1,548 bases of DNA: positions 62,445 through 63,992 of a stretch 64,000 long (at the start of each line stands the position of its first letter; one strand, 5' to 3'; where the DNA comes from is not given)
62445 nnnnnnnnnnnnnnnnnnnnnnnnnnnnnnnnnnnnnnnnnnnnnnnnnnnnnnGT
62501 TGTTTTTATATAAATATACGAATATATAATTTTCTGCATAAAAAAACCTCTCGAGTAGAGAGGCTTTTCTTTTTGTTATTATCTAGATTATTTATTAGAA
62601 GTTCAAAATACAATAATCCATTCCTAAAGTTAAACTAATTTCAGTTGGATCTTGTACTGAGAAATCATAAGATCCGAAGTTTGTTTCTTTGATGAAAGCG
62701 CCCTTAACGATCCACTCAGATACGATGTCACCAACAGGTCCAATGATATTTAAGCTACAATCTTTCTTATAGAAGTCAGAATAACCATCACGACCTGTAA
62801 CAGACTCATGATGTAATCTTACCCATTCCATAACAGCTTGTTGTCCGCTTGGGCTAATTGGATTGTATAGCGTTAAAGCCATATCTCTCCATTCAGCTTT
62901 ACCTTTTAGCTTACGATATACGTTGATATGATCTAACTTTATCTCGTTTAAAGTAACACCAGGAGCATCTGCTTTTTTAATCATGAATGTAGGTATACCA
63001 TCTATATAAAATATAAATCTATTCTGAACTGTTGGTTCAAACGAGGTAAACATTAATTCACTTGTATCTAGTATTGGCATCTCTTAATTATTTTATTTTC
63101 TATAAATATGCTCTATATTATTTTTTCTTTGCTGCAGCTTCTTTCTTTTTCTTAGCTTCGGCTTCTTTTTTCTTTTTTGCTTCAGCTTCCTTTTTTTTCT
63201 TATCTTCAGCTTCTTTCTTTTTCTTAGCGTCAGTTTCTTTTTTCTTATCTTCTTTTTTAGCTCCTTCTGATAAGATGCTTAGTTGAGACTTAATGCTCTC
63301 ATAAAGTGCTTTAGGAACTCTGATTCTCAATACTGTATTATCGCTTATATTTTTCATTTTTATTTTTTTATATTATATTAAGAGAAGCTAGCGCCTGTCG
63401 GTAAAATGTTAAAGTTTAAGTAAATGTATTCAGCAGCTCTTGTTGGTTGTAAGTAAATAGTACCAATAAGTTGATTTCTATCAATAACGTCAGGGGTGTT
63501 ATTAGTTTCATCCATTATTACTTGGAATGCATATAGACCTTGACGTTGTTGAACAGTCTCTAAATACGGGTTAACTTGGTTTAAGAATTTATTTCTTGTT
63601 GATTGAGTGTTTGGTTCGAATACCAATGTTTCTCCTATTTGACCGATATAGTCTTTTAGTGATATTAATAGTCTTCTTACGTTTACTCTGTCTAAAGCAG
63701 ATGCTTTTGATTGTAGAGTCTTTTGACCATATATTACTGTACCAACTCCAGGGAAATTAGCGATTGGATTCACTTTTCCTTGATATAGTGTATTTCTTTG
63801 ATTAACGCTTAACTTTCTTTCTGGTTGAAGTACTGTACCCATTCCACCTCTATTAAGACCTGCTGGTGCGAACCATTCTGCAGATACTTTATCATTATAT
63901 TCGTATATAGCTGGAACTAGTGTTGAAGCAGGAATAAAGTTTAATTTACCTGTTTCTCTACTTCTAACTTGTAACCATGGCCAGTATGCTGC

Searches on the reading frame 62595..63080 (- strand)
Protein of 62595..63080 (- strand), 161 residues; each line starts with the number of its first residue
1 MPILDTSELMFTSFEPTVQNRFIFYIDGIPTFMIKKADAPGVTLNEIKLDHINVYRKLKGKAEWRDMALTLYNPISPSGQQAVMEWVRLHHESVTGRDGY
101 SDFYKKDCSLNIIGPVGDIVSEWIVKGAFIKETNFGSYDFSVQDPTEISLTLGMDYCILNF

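Call 38: search_protein_families(library=pfam, proteins=[window:62595-63080:-], max_evalue=0.001)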
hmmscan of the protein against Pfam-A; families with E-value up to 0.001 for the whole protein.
window:62595-63080:- (161 aa): 0 families

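Call 80: find_encoding_contigs(protein=window:62595-63080:-, flank=10000, max_places=2)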
Protein window:62595-63080:- (161 aa): 9 contigs read that carry it; 2 places shown.
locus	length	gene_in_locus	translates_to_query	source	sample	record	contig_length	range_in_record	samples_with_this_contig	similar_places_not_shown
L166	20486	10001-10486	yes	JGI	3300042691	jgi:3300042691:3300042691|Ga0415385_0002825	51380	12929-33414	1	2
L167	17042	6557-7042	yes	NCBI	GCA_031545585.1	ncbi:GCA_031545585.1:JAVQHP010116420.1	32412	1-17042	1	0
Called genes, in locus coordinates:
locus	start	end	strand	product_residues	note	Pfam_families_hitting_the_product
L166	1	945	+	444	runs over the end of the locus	-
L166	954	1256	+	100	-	-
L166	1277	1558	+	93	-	-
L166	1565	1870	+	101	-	-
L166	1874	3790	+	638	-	-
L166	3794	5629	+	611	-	PF00754:F5_F8_type_C (weak)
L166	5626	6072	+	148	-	PF07087:DUF1353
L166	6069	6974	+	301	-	PF02412:TSP_3 (faint)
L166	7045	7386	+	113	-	-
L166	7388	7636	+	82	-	-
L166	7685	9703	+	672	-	PF04984:Phage_sheath_1, PF17482:Phage_sheath_1C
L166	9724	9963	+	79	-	-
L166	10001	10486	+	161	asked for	-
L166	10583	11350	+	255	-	PF12322:T4_baseplate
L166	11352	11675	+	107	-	-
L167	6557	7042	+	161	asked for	-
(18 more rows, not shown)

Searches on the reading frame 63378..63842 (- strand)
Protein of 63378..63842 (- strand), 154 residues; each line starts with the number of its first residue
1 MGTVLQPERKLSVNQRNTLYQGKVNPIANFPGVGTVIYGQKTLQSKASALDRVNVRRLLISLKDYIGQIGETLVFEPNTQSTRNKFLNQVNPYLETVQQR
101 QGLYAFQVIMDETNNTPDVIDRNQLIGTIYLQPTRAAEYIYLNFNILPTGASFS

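Call 38: search_protein_families(library=pfam, proteins=[window:63378-63842:-], max_evalue=0.001)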
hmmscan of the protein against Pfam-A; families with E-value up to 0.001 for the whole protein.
window:63378-63842:- (154 aa): 1 family
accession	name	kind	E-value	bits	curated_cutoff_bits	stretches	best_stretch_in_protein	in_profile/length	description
PF17482.7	Phage_sheath_1C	-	8e-17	61.6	26.9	1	46-146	2-103/104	Phage tail sheath C-terminal domain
